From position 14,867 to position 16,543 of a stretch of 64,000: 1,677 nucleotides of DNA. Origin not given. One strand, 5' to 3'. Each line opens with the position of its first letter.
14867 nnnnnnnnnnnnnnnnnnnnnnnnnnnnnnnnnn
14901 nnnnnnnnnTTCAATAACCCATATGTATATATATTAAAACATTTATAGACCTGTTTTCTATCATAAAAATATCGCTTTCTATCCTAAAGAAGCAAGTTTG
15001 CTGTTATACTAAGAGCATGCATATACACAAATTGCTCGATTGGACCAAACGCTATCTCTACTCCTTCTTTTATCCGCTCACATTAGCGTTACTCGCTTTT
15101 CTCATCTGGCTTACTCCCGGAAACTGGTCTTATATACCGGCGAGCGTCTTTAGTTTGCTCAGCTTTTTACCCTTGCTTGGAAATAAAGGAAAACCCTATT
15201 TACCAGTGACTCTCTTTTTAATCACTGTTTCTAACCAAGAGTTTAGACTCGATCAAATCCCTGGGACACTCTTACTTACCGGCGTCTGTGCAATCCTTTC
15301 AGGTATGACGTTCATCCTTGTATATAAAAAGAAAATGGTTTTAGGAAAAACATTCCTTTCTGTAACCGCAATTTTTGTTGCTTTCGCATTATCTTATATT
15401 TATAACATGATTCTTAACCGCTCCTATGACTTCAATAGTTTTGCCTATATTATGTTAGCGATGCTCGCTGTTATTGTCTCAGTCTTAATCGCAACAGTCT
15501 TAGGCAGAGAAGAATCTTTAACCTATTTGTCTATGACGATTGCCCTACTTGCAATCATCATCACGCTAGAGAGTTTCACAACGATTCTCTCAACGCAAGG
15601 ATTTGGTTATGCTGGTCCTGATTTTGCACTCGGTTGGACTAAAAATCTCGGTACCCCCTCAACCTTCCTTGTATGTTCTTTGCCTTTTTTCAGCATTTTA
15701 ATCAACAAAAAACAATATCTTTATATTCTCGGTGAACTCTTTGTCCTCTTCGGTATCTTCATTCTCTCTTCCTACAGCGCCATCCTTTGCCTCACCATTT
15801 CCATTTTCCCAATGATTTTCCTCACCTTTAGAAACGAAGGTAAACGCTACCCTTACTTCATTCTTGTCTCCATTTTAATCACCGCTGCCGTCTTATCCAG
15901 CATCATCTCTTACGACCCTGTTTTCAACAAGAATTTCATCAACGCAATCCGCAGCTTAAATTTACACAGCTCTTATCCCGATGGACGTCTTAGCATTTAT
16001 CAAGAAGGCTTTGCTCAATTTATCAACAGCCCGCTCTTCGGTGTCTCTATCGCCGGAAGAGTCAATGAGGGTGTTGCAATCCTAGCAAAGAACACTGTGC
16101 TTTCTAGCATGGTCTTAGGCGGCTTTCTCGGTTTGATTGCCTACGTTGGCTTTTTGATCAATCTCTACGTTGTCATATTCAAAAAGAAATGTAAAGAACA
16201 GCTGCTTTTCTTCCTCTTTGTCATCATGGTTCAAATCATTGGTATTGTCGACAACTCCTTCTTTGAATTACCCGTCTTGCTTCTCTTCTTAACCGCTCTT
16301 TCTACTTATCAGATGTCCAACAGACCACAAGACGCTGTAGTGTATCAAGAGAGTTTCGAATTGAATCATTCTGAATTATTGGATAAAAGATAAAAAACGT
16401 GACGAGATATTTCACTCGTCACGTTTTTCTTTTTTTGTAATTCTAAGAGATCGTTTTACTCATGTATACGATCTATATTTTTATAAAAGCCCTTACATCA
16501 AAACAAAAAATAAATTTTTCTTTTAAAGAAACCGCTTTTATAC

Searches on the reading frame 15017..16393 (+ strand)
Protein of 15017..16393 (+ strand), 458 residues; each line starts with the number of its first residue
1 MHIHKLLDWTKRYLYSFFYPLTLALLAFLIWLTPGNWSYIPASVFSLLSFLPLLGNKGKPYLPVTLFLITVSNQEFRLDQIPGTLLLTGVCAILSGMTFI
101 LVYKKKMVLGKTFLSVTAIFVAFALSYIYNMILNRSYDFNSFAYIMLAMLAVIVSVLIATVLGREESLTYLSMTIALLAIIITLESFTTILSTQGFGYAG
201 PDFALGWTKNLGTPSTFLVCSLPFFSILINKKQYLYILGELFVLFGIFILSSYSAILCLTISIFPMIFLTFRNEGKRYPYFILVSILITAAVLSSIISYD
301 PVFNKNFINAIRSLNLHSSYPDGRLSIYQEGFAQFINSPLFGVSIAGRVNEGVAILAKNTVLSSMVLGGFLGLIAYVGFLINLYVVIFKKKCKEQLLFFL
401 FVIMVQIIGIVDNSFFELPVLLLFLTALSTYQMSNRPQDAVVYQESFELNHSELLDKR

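Call 82: search_protein_families(library=pfam, proteins=[window:15017-16393:+], max_evalue=0.00001)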
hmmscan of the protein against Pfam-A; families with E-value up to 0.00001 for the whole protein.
window:15017-16393:+ (458 aa): 1 family
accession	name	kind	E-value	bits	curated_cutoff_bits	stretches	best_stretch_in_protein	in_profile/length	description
PF04932.20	Wzy_C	-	4e-07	30.4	31.7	1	241-376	4-148/149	O-Antigen ligase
